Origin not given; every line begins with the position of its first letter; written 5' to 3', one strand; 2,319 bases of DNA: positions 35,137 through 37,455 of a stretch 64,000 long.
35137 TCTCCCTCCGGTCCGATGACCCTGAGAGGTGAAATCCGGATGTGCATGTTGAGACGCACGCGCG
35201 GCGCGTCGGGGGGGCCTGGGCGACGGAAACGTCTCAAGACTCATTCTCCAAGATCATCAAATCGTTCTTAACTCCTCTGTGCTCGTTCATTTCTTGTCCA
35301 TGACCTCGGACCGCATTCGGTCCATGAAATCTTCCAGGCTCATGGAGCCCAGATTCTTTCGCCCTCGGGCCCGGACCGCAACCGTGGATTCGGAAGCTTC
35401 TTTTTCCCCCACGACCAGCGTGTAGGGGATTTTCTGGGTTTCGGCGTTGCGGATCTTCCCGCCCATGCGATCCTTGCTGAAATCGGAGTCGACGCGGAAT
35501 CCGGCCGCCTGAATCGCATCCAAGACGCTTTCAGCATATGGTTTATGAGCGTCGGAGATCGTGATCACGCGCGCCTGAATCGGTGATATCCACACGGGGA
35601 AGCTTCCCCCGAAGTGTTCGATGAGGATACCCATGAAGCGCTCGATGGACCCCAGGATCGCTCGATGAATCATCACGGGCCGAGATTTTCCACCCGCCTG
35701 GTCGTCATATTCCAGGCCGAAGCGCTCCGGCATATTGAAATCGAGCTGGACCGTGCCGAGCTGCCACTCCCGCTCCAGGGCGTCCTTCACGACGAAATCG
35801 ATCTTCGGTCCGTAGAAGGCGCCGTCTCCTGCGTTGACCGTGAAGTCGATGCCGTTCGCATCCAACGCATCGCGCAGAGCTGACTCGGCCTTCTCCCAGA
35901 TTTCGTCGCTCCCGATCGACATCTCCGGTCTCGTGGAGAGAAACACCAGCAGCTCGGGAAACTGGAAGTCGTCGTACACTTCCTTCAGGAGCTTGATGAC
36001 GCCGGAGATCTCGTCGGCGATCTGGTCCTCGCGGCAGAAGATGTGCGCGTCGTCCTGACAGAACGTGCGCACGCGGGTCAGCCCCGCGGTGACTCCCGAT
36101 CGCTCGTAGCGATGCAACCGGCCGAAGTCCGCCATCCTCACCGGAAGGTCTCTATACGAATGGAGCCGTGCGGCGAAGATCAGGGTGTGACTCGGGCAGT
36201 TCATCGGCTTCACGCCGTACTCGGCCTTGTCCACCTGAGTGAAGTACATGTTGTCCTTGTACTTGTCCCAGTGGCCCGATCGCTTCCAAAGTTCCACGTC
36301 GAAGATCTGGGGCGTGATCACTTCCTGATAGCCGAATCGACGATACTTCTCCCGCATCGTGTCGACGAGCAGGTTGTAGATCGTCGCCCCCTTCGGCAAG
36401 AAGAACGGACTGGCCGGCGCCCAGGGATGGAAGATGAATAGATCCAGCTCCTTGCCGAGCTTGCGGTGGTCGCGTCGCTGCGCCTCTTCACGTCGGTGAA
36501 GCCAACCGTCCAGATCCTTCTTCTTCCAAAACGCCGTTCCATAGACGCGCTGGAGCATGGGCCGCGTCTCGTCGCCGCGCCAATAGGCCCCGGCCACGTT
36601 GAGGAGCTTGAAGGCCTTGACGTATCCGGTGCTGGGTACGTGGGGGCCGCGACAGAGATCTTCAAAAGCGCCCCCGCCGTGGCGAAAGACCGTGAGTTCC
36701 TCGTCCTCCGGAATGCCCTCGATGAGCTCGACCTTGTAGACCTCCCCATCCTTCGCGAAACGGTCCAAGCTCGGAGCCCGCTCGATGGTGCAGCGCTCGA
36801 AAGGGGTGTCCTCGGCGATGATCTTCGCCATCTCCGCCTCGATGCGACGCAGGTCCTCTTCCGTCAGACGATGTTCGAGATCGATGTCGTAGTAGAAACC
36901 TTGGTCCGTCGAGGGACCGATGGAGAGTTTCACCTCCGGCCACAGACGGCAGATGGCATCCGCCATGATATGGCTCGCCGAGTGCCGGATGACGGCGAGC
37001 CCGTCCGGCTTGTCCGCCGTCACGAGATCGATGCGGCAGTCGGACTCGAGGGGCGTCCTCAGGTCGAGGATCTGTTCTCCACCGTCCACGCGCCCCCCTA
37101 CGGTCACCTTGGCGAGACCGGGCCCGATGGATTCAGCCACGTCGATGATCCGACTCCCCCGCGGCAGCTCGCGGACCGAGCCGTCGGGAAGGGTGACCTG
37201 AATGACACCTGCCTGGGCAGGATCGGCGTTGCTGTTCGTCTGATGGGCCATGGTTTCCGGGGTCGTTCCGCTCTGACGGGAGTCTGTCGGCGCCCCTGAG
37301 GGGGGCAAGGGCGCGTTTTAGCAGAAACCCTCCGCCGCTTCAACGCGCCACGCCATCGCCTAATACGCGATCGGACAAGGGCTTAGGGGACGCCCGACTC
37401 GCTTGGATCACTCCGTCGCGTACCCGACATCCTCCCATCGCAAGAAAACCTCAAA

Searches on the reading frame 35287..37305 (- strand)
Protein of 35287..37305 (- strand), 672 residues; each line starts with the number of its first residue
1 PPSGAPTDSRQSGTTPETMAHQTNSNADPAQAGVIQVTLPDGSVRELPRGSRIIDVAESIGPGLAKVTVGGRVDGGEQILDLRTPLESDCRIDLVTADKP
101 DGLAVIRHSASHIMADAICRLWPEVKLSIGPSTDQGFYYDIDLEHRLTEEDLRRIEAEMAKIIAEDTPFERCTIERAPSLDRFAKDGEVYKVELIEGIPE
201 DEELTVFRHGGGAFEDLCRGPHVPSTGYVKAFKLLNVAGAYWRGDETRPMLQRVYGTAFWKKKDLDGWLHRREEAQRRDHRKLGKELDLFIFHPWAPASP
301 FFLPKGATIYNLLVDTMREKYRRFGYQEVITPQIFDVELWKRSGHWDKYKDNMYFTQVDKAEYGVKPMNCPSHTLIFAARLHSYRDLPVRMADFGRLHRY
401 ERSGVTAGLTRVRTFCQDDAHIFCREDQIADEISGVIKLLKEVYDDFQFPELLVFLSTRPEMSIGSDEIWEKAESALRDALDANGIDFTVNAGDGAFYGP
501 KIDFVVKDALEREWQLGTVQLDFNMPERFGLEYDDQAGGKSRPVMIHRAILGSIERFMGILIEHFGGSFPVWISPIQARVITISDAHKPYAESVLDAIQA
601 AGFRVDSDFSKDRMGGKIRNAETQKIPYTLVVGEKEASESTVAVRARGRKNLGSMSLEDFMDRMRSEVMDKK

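Call 53: search_protein_families(library=pfam, proteins=[window:35287-37305:-], max_evalue=0.00001)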
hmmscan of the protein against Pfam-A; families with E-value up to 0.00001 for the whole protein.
window:35287-37305:- (672 aa): 4 families
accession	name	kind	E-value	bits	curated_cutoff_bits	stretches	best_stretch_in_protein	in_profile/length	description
PF00587.30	tRNA-synt_2b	-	1.1e-47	162.9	29.3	1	359-565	7-179/179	tRNA synthetase class II core domain (G, H, P, S and T)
PF03129.25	HGTP_anticodon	-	1.1e-20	74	21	1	577-666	1-93/94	Anticodon binding domain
PF02824.27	TGS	-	1.1e-15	57.8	22.2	1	35-96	1-60/60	TGS domain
PF07973.19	tRNA_SAD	-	3.8e-14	52.8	24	1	206-255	3-44/44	Threonyl and Alanyl tRNA synthetase second additional domain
